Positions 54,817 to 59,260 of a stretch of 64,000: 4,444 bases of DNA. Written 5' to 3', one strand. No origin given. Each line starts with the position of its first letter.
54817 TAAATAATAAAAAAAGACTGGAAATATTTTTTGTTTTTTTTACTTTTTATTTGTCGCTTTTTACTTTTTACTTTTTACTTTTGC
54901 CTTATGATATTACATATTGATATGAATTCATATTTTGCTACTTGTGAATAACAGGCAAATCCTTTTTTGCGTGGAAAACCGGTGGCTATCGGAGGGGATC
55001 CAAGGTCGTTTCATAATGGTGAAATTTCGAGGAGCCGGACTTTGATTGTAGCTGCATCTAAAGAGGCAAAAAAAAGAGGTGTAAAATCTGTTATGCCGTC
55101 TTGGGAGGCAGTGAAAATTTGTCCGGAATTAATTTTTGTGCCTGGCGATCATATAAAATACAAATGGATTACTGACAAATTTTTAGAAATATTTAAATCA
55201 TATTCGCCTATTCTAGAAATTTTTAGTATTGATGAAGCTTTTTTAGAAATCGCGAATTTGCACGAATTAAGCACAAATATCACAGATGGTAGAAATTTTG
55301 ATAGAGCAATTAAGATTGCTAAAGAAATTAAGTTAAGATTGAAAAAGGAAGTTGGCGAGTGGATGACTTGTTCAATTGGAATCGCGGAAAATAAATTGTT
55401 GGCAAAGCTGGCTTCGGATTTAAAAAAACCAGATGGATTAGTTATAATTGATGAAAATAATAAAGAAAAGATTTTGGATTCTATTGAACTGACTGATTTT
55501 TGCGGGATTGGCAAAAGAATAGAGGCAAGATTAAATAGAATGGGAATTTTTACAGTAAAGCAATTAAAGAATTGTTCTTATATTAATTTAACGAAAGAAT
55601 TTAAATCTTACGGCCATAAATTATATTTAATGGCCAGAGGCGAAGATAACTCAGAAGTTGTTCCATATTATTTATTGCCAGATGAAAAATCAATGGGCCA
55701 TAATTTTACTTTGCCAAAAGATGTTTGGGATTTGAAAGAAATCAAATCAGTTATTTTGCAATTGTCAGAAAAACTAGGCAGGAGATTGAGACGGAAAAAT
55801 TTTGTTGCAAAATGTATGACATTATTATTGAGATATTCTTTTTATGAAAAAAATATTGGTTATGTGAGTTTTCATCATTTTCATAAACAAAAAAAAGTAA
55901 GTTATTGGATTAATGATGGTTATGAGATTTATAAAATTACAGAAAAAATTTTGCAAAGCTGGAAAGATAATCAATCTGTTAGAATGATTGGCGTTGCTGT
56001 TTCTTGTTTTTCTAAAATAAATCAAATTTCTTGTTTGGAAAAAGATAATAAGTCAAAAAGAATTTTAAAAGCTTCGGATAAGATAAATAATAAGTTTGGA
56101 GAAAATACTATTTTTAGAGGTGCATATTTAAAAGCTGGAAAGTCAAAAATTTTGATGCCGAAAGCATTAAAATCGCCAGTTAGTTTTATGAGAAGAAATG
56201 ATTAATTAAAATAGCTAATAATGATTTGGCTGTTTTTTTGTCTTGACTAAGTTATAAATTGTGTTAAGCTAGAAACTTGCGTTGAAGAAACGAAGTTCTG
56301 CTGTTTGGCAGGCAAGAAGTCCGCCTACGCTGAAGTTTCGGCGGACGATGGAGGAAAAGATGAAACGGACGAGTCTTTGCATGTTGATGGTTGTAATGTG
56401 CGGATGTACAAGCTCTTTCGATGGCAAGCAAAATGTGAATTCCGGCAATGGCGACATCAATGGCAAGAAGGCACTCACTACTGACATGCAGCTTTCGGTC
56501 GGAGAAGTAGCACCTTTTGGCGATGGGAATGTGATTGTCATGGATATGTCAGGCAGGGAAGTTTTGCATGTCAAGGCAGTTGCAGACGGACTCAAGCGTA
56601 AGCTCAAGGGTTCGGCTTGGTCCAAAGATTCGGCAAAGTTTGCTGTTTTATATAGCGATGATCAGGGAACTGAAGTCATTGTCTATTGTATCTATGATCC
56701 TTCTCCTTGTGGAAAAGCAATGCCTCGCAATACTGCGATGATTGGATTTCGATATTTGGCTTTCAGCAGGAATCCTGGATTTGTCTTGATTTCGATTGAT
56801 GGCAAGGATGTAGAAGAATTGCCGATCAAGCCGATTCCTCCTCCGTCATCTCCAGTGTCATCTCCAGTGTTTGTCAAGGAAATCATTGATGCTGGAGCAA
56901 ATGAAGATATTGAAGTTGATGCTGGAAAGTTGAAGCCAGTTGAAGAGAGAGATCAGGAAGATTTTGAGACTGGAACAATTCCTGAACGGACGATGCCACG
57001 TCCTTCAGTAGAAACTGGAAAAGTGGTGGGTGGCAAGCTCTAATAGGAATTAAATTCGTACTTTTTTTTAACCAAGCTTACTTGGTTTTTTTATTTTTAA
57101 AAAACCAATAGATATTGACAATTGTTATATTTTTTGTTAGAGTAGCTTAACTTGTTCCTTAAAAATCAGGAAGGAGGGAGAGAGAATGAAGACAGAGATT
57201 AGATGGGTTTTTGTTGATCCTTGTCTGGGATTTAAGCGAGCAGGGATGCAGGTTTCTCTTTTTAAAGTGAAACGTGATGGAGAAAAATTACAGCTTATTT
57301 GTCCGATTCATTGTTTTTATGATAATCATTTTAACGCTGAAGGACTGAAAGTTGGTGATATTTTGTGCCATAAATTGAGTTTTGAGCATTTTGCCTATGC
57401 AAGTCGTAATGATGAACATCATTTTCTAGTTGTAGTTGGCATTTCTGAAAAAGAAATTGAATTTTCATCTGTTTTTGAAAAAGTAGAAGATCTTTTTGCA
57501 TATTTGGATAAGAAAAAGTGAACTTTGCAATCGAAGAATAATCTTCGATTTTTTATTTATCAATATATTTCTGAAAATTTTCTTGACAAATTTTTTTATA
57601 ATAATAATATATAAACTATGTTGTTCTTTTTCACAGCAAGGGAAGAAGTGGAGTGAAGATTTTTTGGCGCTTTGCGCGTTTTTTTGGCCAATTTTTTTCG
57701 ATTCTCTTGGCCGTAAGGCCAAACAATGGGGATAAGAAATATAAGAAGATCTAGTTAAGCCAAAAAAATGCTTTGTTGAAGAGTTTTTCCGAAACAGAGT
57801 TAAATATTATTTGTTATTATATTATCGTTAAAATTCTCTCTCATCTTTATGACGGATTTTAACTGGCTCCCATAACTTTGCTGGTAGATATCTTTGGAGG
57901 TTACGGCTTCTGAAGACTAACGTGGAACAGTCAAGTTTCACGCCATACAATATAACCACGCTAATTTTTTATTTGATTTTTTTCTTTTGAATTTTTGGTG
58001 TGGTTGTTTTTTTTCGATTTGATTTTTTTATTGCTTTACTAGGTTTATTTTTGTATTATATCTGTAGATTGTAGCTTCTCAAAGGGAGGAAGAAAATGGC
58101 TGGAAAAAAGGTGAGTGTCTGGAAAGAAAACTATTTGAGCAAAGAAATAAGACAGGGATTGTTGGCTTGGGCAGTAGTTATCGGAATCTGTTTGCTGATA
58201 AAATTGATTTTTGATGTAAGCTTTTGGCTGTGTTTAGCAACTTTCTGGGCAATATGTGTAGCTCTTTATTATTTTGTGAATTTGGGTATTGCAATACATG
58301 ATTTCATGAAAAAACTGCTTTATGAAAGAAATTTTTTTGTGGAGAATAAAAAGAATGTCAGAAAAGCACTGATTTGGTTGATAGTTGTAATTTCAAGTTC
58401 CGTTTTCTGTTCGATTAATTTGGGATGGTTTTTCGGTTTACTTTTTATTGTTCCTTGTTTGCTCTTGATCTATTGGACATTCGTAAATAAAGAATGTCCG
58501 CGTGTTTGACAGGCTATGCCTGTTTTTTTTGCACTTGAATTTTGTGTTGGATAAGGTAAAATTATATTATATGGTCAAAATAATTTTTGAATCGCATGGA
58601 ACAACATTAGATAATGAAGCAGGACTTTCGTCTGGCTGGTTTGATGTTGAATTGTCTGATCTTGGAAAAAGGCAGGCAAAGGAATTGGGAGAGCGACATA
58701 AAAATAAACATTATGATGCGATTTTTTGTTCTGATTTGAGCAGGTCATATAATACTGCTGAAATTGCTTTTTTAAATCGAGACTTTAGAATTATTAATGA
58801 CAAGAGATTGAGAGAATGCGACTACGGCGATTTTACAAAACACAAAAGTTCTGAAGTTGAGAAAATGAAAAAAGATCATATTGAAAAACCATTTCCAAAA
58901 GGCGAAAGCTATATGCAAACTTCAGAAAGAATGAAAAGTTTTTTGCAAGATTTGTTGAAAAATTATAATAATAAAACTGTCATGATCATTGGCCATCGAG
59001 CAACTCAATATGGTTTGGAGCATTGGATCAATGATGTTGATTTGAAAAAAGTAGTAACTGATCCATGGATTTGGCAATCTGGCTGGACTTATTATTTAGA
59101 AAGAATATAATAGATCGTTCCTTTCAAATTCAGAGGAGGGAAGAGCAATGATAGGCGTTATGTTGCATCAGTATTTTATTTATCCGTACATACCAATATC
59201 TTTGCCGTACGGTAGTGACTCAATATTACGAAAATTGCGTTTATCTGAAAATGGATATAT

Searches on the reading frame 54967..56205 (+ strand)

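Call 73: search_protein_families(library=pfam, proteins=[window:54967-56205:+], max_evalue=0.0001)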
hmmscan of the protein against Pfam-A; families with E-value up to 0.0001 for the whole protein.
window:54967-56205:+ (412 aa): 4 families
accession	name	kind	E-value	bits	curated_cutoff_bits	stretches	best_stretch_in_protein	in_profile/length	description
PF00817.25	IMS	-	1.8e-33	116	23.2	1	1-151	18-148/148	impB/mucB/samB family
PF11799.13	IMS_C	-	4.4e-19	69.3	20.7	1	241-349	2-100/109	impB/mucB/samB family C-terminal domain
PF21999.2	IMS_HHH_1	-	1e-08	35.9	27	1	177-227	2-53/53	DNA polymerase-iota, thumb domain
PF11798.14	IMS_HHH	-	7.2e-05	23.2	24.4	0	166-194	4-32/32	IMS family HHH motif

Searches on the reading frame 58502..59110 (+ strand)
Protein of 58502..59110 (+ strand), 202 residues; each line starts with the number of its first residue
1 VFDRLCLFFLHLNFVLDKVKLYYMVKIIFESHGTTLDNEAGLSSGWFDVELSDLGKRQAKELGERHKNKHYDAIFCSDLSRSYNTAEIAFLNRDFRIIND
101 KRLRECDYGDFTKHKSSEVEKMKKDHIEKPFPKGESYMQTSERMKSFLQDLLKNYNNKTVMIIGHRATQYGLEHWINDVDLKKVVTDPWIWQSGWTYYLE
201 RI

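Call 73: search_protein_families(library=pfam, proteins=[window:58502-59110:+], max_evalue=0.0001)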
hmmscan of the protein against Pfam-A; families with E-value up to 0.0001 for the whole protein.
window:58502-59110:+ (202 aa): 1 family
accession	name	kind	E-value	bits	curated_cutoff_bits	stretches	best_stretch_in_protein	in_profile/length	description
PF00300.27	His_Phos_1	-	1.3e-32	113.5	21.7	1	32-172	6-154/194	Histidine phosphatase superfamily (branch 1)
